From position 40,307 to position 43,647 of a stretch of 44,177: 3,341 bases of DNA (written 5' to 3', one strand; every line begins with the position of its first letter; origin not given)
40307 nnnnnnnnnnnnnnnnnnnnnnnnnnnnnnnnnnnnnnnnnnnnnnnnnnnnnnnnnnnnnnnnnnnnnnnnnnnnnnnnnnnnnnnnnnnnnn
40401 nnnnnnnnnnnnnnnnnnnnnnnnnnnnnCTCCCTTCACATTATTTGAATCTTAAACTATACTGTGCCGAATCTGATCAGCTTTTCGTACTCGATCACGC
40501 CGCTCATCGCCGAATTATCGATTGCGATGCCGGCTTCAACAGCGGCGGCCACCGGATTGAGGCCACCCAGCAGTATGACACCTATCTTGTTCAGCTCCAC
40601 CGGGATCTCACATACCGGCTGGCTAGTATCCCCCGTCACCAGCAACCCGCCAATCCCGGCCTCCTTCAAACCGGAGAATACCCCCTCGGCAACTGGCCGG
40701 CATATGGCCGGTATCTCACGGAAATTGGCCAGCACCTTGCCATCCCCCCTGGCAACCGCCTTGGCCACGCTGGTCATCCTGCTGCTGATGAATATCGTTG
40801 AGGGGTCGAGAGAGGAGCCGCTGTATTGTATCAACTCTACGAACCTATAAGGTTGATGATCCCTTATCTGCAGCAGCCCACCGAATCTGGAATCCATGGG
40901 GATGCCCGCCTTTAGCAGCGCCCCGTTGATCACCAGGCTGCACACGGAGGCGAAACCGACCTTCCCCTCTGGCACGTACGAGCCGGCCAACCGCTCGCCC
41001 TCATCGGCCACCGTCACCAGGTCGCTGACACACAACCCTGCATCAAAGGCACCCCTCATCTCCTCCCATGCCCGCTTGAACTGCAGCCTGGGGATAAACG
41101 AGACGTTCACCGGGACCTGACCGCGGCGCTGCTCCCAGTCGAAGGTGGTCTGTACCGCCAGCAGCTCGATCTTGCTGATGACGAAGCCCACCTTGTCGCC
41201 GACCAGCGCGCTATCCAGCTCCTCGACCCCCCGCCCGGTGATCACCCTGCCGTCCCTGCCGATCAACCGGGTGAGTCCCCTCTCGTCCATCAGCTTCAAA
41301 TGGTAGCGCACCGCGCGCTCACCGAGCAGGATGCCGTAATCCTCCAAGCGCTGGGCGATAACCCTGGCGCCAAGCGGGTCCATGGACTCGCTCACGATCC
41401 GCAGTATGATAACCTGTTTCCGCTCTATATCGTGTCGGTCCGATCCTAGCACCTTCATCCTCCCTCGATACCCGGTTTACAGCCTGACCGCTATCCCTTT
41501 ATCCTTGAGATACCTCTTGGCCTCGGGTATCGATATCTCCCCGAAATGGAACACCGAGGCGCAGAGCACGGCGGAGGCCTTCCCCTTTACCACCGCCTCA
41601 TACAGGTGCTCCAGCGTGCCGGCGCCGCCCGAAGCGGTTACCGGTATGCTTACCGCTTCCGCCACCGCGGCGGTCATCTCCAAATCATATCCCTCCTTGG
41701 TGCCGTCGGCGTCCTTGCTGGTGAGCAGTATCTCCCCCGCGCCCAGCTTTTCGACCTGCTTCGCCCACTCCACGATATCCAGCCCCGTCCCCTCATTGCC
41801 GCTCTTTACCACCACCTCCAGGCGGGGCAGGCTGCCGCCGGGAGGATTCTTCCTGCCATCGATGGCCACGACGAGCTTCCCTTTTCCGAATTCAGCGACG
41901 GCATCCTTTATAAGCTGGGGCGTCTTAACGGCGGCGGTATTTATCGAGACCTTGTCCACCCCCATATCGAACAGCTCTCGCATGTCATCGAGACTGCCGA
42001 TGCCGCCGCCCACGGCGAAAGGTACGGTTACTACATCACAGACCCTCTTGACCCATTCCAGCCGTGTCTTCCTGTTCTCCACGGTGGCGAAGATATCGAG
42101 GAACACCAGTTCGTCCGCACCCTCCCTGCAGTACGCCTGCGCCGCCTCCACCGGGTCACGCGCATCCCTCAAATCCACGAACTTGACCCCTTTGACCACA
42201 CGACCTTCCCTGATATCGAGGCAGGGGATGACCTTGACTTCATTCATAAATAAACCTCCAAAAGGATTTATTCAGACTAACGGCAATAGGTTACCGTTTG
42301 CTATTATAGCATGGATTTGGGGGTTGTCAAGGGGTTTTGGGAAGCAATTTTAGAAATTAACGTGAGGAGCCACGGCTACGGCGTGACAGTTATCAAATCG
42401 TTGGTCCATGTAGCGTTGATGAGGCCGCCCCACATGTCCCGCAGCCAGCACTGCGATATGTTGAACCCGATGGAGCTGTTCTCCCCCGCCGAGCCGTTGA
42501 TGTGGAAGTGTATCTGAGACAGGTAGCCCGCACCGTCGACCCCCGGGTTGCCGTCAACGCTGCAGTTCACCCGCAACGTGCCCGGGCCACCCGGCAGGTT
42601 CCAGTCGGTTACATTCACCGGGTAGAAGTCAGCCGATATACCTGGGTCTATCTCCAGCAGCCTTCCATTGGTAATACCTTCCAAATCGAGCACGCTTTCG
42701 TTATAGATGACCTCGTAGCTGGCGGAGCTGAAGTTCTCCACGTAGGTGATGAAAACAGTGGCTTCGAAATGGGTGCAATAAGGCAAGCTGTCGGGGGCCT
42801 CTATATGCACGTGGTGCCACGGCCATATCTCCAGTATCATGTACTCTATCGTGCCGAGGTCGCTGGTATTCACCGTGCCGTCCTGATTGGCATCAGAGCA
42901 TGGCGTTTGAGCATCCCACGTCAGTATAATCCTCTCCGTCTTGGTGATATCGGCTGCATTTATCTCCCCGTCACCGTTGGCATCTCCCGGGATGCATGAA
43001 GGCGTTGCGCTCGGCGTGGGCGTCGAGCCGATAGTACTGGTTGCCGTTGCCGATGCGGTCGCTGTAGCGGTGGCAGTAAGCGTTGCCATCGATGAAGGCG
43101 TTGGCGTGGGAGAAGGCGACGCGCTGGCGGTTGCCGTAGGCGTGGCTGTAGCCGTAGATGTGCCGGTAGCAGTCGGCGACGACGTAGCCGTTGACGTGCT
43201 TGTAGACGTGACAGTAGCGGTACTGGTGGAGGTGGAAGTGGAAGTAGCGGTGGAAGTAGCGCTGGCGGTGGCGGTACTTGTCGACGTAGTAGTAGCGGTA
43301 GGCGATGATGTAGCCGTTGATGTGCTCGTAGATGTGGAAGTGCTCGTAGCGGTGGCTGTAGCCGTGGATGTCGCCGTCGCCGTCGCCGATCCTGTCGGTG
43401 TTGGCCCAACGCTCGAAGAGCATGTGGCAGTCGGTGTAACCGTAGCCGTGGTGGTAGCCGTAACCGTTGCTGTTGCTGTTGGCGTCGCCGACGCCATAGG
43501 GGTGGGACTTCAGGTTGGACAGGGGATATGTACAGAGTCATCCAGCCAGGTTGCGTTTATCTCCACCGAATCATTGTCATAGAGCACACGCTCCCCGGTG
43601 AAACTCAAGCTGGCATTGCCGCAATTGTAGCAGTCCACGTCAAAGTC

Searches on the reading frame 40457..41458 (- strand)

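Call 66: search_protein_families(library=pfam, proteins=[window:40457-41458:-], max_evalue=0.00001)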
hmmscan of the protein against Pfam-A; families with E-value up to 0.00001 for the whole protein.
window:40457-41458:- (333 aa): 2 families
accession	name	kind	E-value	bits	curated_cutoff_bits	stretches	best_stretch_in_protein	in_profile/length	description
PF01995.21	NRD1_2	-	4.4e-82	275.3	25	1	90-327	1-236/238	NrpR regulatory domains NRD1 and 2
PF08461.16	HTH_12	-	9.1e-21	74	21.4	1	17-81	2-66/66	Ribonuclease R winged-helix domain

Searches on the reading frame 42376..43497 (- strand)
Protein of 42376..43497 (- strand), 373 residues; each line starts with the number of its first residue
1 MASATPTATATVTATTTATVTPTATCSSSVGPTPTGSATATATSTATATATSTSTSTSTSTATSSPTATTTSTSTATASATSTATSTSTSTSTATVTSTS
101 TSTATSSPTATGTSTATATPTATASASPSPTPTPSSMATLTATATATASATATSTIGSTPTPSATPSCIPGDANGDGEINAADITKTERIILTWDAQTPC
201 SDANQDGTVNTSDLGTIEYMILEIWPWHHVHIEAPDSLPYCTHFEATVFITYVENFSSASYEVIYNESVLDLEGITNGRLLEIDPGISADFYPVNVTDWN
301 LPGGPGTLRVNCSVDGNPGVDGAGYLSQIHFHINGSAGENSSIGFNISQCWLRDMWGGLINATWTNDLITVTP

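Call 66: search_protein_families(library=pfam, proteins=[window:42376-43497:-], max_evalue=0.00001)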
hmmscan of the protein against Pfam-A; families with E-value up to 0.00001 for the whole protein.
window:42376-43497:- (373 aa): 1 family
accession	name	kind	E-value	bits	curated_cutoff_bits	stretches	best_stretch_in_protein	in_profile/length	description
PF00404.24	Dockerin_1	-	4.9e-07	30.3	22.9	1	170-216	1-51/57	Dockerin type I domain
